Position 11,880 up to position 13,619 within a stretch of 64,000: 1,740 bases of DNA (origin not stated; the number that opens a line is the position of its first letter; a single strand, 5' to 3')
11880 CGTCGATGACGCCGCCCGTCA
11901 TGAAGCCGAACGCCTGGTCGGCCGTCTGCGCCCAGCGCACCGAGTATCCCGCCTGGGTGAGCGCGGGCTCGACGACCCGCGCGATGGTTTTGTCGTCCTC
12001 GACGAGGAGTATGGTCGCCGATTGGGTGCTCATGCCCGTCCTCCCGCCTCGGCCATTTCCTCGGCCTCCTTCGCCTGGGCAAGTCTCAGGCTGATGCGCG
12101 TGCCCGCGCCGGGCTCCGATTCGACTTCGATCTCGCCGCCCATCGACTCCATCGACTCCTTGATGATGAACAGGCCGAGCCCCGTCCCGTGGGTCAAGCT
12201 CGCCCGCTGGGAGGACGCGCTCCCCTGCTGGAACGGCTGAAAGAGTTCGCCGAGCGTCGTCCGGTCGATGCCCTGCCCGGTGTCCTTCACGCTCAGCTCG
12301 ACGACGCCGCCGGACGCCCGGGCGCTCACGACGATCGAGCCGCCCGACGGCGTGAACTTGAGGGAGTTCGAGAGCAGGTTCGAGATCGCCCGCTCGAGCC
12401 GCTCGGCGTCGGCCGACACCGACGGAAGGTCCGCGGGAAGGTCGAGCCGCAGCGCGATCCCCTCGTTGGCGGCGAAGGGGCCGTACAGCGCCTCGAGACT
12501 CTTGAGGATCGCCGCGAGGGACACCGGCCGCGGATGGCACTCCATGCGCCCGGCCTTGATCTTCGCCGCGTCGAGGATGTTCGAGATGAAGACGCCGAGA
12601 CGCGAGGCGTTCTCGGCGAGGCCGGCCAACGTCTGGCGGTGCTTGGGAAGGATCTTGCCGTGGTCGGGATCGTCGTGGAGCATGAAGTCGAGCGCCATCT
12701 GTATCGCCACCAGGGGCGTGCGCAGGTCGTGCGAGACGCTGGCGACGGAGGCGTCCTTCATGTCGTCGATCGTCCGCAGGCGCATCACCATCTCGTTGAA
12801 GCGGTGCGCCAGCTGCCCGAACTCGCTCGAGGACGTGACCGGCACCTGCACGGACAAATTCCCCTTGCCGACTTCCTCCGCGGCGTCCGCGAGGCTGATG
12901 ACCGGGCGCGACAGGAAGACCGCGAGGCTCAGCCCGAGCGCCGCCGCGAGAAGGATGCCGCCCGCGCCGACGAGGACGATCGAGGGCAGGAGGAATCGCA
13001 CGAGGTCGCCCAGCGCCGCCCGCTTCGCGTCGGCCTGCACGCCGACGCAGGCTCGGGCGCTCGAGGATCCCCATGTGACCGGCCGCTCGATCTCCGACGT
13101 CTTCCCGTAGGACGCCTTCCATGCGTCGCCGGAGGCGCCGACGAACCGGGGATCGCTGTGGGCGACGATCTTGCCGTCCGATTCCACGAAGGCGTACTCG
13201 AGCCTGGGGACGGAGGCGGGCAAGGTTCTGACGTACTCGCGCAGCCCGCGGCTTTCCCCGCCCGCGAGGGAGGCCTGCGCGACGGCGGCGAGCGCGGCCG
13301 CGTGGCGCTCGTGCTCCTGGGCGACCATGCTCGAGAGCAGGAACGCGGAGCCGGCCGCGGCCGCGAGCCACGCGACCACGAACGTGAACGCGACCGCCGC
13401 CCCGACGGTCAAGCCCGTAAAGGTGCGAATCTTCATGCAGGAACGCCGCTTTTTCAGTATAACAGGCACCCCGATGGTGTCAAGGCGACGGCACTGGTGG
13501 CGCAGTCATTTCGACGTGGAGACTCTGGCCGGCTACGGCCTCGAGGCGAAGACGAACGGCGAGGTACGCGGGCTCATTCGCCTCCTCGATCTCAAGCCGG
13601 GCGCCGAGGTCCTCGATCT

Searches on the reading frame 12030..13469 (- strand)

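Call 32: search_protein_families(library=pfam, proteins=[window:12030-13469:-], max_evalue=0.01)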
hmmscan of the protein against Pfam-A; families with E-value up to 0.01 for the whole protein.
window:12030-13469:- (479 aa): 5 families
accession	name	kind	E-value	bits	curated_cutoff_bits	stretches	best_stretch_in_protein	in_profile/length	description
PF02518.31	HATPase_c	-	1.3e-27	96.9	26.4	1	354-464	2-108/111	Histidine kinase-, DNA gyrase B-, and HSP90-like ATPase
PF00672.30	HAMP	-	2.6e-14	53.7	25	1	186-233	6-53/53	HAMP domain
PF00512.31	HisKA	-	1.9e-11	44.3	26.9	1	240-307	4-66/66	His Kinase A (phospho-acceptor) domain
PF13581.12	HATPase_c_2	-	0.0014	19.1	27.4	1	361-461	35-125/127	Histidine kinase-like ATPase domain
PF13589.12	HATPase_c_3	-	0.0017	18.8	25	1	358-434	3-78/137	Histidine kinase-, DNA gyrase B-, and HSP90-like ATPase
